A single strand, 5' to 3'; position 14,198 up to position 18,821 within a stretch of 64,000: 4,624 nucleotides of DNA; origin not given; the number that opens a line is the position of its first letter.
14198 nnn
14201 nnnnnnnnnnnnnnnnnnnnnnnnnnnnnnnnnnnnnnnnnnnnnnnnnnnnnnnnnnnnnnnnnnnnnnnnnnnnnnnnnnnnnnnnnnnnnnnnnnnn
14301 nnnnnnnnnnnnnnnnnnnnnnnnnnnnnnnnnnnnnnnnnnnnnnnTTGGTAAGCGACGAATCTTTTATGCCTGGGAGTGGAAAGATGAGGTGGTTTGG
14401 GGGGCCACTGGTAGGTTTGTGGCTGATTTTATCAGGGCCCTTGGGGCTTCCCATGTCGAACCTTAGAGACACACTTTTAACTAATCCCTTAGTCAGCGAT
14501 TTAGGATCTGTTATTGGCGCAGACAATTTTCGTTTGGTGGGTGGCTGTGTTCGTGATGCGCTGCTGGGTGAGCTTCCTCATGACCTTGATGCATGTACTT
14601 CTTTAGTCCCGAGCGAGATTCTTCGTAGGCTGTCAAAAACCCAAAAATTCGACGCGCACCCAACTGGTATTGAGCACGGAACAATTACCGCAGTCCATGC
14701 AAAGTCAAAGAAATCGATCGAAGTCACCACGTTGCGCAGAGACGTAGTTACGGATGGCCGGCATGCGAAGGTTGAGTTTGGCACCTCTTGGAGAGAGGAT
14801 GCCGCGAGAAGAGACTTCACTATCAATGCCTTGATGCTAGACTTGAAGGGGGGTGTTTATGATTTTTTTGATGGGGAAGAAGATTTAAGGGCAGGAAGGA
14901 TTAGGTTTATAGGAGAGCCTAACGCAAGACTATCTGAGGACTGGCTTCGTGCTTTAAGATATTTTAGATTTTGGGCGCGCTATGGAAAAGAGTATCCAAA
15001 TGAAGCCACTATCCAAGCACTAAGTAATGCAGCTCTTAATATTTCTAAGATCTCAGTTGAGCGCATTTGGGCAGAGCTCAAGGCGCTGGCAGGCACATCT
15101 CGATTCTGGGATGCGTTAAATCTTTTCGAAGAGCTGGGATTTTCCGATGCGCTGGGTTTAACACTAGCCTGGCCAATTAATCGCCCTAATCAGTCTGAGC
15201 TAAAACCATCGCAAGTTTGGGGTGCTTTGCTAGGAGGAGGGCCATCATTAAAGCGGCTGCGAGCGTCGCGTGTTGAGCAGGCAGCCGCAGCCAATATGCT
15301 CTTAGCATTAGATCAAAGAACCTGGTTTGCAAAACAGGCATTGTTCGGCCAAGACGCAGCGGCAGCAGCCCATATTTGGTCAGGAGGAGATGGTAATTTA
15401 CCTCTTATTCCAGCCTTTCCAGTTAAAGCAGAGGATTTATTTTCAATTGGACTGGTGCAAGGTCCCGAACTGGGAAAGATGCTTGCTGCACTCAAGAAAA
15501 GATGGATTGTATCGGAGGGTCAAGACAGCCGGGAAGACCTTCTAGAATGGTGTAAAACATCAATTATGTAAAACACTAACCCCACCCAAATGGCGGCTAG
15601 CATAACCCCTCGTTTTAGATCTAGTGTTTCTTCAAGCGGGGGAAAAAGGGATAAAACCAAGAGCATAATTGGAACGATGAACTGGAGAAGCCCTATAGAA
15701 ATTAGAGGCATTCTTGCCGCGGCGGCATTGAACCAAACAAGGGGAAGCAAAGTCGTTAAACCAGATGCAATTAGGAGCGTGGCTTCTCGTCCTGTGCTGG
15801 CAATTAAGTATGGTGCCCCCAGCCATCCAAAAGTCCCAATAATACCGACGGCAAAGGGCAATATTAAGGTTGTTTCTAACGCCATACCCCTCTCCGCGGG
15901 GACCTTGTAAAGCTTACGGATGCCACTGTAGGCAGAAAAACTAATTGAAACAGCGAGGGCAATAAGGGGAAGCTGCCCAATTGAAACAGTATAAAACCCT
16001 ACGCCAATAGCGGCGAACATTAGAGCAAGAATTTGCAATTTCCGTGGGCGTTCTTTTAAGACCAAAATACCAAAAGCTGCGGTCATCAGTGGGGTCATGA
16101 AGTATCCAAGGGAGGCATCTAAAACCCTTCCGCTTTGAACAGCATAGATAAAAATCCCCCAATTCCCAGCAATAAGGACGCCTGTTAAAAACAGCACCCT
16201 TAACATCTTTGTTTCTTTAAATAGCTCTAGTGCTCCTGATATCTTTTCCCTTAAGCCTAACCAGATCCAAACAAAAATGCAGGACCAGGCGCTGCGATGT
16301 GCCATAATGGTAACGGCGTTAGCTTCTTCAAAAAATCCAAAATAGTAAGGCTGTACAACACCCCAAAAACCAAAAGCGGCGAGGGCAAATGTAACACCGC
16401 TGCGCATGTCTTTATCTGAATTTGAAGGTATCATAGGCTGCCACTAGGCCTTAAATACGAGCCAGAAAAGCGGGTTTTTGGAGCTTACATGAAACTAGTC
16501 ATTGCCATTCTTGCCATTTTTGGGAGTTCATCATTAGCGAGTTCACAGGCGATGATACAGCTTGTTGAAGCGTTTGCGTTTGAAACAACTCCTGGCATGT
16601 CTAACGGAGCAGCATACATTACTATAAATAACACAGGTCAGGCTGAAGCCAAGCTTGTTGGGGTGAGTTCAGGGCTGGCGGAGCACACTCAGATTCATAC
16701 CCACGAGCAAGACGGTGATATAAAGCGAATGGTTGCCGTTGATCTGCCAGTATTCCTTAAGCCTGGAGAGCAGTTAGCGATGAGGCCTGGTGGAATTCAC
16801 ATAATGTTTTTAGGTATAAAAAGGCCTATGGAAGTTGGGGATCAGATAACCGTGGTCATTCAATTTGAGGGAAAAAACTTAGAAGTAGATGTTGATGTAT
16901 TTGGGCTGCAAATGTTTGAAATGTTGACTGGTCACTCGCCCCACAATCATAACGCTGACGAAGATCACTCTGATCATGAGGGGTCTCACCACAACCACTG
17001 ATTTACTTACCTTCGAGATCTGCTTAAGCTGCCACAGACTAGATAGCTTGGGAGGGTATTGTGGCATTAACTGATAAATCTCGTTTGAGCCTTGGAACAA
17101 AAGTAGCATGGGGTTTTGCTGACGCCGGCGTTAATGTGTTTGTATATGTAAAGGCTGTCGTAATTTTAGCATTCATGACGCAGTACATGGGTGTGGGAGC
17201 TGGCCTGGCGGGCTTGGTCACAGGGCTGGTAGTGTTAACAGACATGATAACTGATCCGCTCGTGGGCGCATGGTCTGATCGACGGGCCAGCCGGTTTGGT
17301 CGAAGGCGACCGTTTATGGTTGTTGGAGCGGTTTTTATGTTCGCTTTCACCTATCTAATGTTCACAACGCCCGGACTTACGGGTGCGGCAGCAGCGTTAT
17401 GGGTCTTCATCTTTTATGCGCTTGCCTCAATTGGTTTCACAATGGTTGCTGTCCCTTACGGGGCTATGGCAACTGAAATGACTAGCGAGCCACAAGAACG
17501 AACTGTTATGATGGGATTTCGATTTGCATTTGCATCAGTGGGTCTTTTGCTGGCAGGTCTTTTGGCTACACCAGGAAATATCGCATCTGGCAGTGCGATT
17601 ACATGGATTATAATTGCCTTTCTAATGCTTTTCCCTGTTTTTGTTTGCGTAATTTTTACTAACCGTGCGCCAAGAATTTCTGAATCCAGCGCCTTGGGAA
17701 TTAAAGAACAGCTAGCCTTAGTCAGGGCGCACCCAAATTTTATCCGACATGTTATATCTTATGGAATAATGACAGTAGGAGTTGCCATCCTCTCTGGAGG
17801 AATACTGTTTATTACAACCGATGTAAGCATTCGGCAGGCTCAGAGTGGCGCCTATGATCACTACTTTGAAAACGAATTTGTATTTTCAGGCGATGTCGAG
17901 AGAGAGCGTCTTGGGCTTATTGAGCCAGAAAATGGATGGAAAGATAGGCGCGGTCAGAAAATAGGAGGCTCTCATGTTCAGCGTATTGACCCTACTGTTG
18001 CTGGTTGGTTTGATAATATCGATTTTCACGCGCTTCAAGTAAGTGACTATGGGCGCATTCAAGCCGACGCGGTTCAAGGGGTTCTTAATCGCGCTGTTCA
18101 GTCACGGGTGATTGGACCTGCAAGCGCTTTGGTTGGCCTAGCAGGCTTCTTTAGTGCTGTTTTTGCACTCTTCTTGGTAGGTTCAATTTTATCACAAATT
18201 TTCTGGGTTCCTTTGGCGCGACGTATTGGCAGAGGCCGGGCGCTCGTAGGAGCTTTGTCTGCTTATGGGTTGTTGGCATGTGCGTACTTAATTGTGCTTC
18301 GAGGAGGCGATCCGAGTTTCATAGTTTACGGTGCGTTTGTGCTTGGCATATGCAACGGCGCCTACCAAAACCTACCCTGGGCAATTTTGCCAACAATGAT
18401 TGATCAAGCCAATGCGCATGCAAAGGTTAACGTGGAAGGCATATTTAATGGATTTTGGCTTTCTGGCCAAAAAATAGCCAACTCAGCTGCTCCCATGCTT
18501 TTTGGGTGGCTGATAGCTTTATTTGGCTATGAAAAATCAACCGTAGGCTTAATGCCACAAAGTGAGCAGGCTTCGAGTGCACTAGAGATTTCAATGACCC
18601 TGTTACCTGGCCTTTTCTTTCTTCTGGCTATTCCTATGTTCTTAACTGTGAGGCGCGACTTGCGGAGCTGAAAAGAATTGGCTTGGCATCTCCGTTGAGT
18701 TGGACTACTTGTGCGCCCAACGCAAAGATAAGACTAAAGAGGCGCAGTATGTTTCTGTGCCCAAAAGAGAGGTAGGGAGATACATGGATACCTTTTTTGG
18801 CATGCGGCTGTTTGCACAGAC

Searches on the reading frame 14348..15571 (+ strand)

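Call 42: search_protein_families(library=pfam, proteins=[window:14348-15571:+], max_evalue=0.00001)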
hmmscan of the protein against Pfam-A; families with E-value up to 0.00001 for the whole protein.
window:14348-15571:+ (407 aa): 1 family
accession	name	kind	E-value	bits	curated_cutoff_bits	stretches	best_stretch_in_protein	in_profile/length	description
PF01743.26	PolyA_pol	-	3.3e-30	105.5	23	1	62-186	2-126/126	Poly A polymerase head domain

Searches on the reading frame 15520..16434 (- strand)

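Call 42: search_protein_families(library=pfam, proteins=[window:15520-16434:-], max_evalue=0.00001)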
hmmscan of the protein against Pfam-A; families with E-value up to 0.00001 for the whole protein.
window:15520-16434:- (304 aa): 1 family
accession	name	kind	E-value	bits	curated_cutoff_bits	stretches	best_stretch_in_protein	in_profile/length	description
PF00892.27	EamA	-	1.2e-12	48.7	28.2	1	12-147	2-132/135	EamA-like transporter family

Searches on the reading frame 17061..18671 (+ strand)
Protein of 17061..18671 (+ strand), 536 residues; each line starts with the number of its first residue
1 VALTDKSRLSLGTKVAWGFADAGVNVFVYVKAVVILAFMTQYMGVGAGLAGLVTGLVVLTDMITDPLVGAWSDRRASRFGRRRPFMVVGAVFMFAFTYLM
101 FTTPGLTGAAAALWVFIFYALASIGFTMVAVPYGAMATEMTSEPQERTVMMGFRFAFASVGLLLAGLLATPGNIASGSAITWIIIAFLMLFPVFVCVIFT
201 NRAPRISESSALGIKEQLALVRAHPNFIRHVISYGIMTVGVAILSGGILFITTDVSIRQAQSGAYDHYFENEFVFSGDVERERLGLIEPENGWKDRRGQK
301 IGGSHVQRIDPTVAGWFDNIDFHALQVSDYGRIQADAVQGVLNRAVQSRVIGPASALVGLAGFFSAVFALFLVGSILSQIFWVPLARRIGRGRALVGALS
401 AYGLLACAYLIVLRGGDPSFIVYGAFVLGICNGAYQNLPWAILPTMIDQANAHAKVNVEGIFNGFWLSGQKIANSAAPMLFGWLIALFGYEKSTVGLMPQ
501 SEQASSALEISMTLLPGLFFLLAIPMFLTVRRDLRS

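Call 42: search_protein_families(library=pfam, proteins=[window:17061-18671:+], max_evalue=0.00001)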
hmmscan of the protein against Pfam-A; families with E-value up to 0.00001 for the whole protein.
window:17061-18671:+ (536 aa): 3 families
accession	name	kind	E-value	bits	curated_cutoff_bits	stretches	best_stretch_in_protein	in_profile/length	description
PF13347.12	MFS_2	-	3.2e-61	207.6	27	2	18-255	3-254/427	MFS/sugar transport protein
PF07690.21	MFS_1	-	5.4e-22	78.6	33.4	2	32-245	15-220/347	Major Facilitator Superfamily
PF03092.22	BT1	-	1e-07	31.5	22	1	36-210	13-185/432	BT1 family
